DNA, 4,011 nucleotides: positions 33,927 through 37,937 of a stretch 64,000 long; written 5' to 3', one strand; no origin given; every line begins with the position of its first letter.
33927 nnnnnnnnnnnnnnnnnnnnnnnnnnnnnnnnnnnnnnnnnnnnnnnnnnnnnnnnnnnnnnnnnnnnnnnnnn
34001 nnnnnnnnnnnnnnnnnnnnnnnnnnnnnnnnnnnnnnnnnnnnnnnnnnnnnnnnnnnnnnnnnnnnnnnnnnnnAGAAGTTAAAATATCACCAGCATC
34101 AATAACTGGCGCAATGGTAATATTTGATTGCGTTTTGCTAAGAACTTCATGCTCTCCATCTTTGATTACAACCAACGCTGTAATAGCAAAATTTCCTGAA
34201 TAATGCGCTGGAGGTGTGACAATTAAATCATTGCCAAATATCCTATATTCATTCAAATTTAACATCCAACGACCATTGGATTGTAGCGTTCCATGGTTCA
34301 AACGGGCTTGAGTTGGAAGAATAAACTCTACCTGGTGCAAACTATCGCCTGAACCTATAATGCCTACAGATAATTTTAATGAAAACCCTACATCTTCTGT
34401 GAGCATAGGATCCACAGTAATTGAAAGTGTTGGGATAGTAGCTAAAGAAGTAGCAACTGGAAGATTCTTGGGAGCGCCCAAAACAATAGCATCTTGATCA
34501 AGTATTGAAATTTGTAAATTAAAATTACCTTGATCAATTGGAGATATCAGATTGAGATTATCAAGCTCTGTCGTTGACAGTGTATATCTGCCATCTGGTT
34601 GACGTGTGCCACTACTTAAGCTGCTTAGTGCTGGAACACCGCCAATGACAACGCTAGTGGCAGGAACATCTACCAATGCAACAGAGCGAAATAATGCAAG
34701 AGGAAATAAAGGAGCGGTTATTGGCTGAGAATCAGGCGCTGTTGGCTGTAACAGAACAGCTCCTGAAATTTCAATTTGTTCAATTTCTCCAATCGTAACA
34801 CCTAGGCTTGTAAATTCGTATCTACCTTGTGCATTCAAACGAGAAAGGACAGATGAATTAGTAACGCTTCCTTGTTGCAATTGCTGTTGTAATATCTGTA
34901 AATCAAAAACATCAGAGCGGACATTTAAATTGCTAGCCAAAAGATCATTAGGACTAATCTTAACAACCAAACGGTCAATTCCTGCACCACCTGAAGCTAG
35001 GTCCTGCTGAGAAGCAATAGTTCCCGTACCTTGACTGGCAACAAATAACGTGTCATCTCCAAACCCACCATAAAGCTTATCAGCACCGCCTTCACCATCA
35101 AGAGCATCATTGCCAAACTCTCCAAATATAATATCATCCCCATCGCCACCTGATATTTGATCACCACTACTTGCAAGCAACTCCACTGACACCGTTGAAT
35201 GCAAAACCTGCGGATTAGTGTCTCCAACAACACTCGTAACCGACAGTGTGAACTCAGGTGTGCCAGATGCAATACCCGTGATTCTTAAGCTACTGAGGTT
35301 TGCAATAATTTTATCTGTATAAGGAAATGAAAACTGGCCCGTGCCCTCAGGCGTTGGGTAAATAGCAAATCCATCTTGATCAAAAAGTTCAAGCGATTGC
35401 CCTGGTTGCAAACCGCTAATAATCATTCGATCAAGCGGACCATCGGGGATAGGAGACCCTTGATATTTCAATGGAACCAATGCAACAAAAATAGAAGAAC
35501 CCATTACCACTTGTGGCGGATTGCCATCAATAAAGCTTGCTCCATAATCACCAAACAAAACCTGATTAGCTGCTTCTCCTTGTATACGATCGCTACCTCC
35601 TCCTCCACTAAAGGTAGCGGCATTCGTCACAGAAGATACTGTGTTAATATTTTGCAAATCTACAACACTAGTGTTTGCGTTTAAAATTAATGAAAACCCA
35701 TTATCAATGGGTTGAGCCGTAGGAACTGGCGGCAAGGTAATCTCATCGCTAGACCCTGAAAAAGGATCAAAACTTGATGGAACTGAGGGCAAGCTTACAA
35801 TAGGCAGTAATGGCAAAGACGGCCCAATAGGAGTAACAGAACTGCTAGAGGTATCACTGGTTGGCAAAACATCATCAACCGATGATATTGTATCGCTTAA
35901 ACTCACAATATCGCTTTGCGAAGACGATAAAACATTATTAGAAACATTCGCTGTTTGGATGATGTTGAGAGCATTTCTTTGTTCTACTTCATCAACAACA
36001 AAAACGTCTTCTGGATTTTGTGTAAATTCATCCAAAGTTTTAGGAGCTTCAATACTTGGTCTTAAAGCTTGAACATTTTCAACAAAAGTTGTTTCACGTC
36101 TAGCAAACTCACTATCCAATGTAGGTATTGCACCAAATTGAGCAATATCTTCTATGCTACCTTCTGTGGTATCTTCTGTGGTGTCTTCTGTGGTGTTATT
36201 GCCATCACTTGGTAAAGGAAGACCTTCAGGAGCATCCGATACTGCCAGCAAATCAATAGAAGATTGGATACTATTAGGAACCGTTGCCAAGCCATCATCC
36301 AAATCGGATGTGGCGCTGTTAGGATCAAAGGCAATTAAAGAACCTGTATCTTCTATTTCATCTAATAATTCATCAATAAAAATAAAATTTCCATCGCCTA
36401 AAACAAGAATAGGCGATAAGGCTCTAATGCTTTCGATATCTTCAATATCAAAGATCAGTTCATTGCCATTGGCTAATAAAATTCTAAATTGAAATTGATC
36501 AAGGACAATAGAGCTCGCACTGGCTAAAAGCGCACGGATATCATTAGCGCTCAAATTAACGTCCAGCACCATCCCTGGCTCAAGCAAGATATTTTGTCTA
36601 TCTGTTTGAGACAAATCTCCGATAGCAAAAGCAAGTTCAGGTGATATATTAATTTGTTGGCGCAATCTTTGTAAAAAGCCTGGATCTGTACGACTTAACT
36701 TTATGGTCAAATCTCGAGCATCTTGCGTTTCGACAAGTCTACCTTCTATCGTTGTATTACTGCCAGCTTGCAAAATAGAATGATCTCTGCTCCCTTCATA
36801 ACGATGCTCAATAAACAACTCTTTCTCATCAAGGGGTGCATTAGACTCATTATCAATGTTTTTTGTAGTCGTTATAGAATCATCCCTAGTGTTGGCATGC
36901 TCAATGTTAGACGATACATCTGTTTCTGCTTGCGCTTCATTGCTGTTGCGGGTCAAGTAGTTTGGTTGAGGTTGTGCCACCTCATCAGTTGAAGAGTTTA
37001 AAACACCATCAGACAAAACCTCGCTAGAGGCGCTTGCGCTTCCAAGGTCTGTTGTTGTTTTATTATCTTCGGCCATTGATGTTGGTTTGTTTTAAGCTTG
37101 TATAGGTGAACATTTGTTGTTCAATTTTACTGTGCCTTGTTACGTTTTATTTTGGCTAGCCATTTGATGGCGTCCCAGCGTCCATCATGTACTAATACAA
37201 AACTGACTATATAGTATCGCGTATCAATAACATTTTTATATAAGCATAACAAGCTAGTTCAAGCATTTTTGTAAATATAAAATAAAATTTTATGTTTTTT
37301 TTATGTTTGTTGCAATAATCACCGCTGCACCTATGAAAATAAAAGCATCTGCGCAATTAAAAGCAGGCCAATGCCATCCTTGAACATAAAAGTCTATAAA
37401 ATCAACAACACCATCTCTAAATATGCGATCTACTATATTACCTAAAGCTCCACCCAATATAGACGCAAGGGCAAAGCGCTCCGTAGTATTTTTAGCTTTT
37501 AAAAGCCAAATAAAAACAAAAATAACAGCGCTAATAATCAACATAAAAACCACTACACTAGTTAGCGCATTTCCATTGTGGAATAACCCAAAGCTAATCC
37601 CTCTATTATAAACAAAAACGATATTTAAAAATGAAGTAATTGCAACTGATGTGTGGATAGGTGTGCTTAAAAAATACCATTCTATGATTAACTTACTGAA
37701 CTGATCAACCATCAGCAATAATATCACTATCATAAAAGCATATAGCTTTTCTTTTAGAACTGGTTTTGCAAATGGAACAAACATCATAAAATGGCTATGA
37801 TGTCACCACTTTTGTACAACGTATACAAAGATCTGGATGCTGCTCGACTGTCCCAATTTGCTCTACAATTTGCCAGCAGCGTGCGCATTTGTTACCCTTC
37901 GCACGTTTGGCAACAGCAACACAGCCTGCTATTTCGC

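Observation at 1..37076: Single >37-kb (>12,350-codon) open reading frame: a giant T1SS/RTX-type repeat adhesin whose C-terminus lies beyond the window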

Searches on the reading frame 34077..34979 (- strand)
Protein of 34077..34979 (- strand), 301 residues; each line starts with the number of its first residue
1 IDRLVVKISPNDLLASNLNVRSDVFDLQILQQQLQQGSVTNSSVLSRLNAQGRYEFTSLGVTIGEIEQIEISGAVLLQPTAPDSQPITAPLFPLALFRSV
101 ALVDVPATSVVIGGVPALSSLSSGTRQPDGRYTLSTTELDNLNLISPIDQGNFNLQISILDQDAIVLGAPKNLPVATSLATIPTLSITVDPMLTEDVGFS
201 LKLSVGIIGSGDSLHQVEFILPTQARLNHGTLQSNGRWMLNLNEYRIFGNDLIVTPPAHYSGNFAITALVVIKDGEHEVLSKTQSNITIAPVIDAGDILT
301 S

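Call 15: search_protein_families(library=pfam, proteins=[window:34077-34979:-], max_evalue=5)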
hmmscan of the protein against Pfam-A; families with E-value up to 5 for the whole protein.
window:34077-34979:- (301 aa): 1 family
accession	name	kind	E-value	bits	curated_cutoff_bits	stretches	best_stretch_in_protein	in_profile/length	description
PF17892.7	Cadherin_5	-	0.25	11.7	26.5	0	252-284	63-93/98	Cadherin-like domain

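Call 16: search_protein_families(library=ncbifam, proteins=[window:34077-34979:-], max_evalue=5)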
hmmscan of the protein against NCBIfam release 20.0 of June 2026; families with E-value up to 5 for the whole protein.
window:34077-34979:- (301 aa): 0 families

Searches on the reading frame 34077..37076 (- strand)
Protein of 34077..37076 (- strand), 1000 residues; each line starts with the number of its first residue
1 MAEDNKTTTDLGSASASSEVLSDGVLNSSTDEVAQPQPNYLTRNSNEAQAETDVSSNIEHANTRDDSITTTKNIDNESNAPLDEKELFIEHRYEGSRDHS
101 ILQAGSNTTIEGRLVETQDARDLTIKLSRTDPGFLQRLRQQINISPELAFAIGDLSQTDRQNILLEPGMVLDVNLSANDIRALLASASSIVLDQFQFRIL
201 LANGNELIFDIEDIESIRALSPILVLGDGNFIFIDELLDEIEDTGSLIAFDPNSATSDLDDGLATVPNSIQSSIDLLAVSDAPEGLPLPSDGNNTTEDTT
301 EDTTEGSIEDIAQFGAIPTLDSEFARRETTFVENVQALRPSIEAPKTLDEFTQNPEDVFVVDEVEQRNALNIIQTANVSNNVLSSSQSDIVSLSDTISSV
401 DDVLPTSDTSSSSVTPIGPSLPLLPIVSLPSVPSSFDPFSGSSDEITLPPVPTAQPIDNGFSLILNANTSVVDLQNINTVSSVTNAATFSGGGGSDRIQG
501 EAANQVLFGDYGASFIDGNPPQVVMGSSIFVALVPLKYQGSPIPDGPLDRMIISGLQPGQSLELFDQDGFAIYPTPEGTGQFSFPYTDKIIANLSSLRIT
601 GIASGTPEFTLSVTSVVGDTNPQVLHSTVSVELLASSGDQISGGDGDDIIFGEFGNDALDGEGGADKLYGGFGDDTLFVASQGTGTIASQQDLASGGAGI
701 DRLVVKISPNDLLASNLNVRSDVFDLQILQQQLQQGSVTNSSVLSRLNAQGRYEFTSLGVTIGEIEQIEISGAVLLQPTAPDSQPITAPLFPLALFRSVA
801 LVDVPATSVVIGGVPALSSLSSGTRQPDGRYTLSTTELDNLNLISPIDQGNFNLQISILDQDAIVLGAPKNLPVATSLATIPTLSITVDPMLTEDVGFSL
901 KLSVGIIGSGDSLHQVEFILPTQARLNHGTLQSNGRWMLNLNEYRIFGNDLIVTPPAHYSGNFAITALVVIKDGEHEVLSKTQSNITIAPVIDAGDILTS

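Call 4: search_protein_families(library=pfam, proteins=[window:34077-37076:-], max_evalue=0.01)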
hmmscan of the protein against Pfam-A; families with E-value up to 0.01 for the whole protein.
window:34077-37076:- (1000 aa): 1 family
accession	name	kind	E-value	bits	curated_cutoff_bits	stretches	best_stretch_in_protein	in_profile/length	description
PF00353.25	HemolysinCabind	-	1.4e-08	35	23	1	643-677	2-36/36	RTX calcium-binding nonapeptide repeat (4 copies)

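Call 5: search_protein_families(library=ncbifam, proteins=[window:34077-37076:-], max_evalue=0.01)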
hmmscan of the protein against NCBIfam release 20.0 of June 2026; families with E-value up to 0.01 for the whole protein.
window:34077-37076:- (1000 aa): 6 families
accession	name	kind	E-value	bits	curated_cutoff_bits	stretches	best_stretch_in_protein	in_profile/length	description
NF046115.1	Ca_rpt_SMc04171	equivalog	1.5e-09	37.6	625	1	614-707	270-360/574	SMc04171 family calcium-binding repeat protein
NF033943.0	RTX_toxin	subfamily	1.6e-09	36.6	1000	1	636-705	694-755/930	RTX family hemolysin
NF053766.1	ZapA_metallo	exception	2.5e-06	26.8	940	1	639-703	349-413/483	ZapA family metalloprotease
NF033203.1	entero_EhxA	exception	7.1e-06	24.4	2000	1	639-703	748-813/997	enterohemolysin EhxA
NF035945.1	Zn_serralysin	subfamily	1.5e-05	24.4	500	1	637-703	327-393/462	serralysin family metalloprotease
NF050046.1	PueAB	exception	0.0025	16.3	670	1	637-682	377-422/616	polyurethane esterase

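Call 11: find_homologous_proteins(query=window:34077-37076:-, max_evalue=0.001)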
Query window:34077-37076:- (1000 aa): 2 proteins with E <= 0.001 among 8000 candidates.
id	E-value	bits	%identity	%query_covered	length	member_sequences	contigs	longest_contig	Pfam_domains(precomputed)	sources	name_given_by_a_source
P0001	1.1e-6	45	39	8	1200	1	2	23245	PF08548.18,PF00353.26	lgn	-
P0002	2.0e-4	38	49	4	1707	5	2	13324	PF00028.24,PF00353.26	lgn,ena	-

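Call 64: search_solved_structures(query=window:34077-37076:-, max_evalue=1)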
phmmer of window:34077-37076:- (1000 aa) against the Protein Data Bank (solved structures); distinct sequences matched with E-value up to 1: 37.
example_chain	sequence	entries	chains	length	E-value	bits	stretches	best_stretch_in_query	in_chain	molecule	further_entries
7usl_C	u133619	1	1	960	1e-22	83.3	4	612-703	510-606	Bifunctional hemolysin-adenylate cyclase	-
7rah_E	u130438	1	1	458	9.4e-13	50.3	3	612-704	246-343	Bifunctional adenylate cyclase toxin/hemolysin CyaA,Bifunctional adenylate cyclase toxin/h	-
6sus_A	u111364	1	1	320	9.3e-12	47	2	612-712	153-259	Bifunctional hemolysin/adenylate cyclase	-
1go8_P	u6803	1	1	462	1.4e-06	29.9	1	621-711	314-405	PROTEASE C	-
3hb2_P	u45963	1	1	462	1.4e-06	29.9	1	621-711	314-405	Secreted protease C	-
3hbv_P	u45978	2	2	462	1.4e-06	29.9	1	621-711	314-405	Secreted protease C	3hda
3hbu_P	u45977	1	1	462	1.4e-06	29.9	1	621-711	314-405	Secreted protease C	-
1go7_P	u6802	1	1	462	1.4e-06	29.9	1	621-711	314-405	PROTEASE C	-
1k7i_A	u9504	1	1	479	1.5e-06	29.8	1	621-711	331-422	secreted protease C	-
1k7g_A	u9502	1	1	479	1.5e-06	29.8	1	621-711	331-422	secreted protease C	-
1k7q_A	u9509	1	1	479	1.5e-06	29.8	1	621-711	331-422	SECRETED PROTEASE C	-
5cvw_A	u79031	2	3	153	7.6e-06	27.5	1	636-712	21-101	Bifunctional hemolysin/adenylate cyclase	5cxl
9p0c_A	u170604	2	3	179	3.6e-05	25.2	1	636-712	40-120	Hemolysin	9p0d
9p6c_A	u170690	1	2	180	0.00014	23.3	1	636-712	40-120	Hemolysin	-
2ml3_A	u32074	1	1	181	0.00014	23.2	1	625-680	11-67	Poly(beta-D-mannuronate) C5 epimerase 6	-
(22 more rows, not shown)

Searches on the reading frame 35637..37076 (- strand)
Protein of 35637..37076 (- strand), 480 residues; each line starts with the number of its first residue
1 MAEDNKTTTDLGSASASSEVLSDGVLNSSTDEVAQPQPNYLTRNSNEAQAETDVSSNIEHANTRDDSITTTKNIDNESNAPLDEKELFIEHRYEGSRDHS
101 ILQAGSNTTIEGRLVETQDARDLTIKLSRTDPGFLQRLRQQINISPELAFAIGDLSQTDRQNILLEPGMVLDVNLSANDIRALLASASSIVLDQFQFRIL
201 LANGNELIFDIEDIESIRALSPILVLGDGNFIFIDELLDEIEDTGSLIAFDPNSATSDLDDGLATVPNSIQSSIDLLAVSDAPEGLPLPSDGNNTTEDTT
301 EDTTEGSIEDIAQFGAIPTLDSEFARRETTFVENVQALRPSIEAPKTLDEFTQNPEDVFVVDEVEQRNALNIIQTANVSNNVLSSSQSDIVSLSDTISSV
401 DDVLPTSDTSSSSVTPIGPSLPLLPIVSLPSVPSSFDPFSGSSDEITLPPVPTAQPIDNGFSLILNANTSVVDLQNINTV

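Call 15: search_protein_families(library=pfam, proteins=[window:35637-37076:-], max_evalue=5)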
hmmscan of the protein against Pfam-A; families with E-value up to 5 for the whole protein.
window:35637-37076:- (480 aa): 0 families

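Call 16: search_protein_families(library=ncbifam, proteins=[window:35637-37076:-], max_evalue=5)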
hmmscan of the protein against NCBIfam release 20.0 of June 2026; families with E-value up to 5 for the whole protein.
window:35637-37076:- (480 aa): 0 families

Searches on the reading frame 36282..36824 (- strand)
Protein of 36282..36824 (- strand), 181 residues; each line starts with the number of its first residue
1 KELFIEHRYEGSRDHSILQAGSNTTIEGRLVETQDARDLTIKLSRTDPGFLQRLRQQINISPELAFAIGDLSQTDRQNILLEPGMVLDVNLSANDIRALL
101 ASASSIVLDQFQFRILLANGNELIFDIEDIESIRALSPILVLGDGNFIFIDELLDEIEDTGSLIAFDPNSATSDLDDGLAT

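Call 83: search_solved_structures(query=A3, max_evalue=10, show_alignments=2)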
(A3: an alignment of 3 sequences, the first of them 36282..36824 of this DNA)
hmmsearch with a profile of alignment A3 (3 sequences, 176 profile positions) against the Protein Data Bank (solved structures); distinct sequences matched with E-value up to 10: 3.
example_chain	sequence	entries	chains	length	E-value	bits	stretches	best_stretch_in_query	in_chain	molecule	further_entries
4fo4_A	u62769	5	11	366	1.1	12.1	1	24-78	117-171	Inosine 5'-monophosphate dehydrogenase | Inosine-5'-monophosphate dehydrogenase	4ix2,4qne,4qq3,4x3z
4fez_A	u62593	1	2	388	1.2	11.9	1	31-78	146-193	Inosine-5'-monophosphate dehydrogenase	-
4fxs_A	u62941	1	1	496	1.7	11.5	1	31-78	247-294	Inosine-5'-monophosphate dehydrogenase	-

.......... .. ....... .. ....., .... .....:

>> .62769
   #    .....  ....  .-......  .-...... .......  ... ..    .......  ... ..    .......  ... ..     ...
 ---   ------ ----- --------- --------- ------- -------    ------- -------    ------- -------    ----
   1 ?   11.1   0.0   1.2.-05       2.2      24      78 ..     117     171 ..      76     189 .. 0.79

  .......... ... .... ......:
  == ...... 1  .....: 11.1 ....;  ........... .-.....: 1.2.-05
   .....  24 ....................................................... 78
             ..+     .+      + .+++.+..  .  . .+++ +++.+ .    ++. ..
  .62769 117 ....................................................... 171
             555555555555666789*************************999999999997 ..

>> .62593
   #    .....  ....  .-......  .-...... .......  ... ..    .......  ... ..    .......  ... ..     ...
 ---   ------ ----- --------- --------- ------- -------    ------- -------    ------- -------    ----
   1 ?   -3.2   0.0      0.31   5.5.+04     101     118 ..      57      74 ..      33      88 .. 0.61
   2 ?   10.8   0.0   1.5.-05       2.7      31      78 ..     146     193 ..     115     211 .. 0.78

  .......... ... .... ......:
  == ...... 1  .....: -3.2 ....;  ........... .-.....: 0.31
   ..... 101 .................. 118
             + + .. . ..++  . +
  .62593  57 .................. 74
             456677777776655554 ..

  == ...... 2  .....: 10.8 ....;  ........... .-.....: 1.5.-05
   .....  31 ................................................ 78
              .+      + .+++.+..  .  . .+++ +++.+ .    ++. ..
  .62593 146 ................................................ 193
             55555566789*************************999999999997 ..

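Call 84: search_protein_families(library=ncbifam, alignment_id=A3, max_evalue=10)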
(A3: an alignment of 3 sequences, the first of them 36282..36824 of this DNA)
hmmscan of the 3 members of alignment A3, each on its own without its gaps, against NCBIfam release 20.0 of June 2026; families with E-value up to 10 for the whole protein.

A. member 1, window:36282-36824:- (181 aa): 0 families

B. families by the number of members that match (of 3 scanned): 0 families

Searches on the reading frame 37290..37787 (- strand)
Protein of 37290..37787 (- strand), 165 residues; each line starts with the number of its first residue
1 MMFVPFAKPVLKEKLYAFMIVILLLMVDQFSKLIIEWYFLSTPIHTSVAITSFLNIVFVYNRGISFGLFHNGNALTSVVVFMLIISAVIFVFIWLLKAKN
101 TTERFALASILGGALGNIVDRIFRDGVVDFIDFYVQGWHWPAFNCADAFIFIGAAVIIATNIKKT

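Call 6: search_protein_families(library=ncbifam, proteins=[window:37290-37787:-], max_evalue=0.00001)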
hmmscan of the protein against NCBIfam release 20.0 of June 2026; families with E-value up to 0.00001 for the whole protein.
window:37290-37787:- (165 aa): 21 families
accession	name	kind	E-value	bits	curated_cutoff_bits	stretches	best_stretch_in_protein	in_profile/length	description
TIGR00077.1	lspA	equivalog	8.5e-32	110.3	73.95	1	11-161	6-154/164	signal peptidase II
NF011360.0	PRK14779.1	subfamily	4.4e-30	104.8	177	1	12-159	6-151/163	lipoprotein signal peptidase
NF011352.0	PRK14770.1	equivalog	5.3e-30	104.1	223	1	12-162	14-163/173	lipoprotein signal peptidase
NF011358.0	PRK14776.1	equivalog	3e-28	98.8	285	1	20-161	16-154/170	lipoprotein signal peptidase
NF011357.0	PRK14775.1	equivalog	4e-28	98.5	201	1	12-164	2-150/170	lipoprotein signal peptidase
NF011368.0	PRK14787.1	equivalog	1.9e-20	73.6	177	1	18-158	5-150/167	lipoprotein signal peptidase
NF011366.0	PRK14785.1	subfamily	3e-20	72.9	256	1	14-159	41-187/198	lipoprotein signal peptidase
NF011371.0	PRK14790.1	equivalog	3.9e-20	72.4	202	1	15-158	10-149/169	lipoprotein signal peptidase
NF011355.0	PRK14773.1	subfamily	8.6e-19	68.2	218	1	54-162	73-187/206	lipoprotein signal peptidase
NF011367.0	PRK14786.1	equivalog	1.5e-18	67.5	190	1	16-156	2-137/154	lipoprotein signal peptidase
NF011369.0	PRK14788.1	equivalog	9.1e-16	57.9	200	1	17-124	6-113/213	lipoprotein signal peptidase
NF011370.0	PRK14789.1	equivalog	1.2e-15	57.7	248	1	17-157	11-145/194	lipoprotein signal peptidase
NF011351.0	PRK14769.1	subfamily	1.8e-15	57.5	216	1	52-160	38-142/156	lipoprotein signal peptidase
NF011362.0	PRK14781.1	subfamily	2e-15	57.3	177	1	46-162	48-160/170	lipoprotein signal peptidase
NF011356.0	PRK14774.1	equivalog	2.5e-14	53.4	256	1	20-158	7-147/185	lipoprotein signal peptidase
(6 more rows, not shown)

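Call 8: find_encoding_contigs(protein=window:37290-37787:-, flank=10000, max_places=6)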
Protein window:37290-37787:- (165 aa): no gene with exactly this product is on record in the collection.
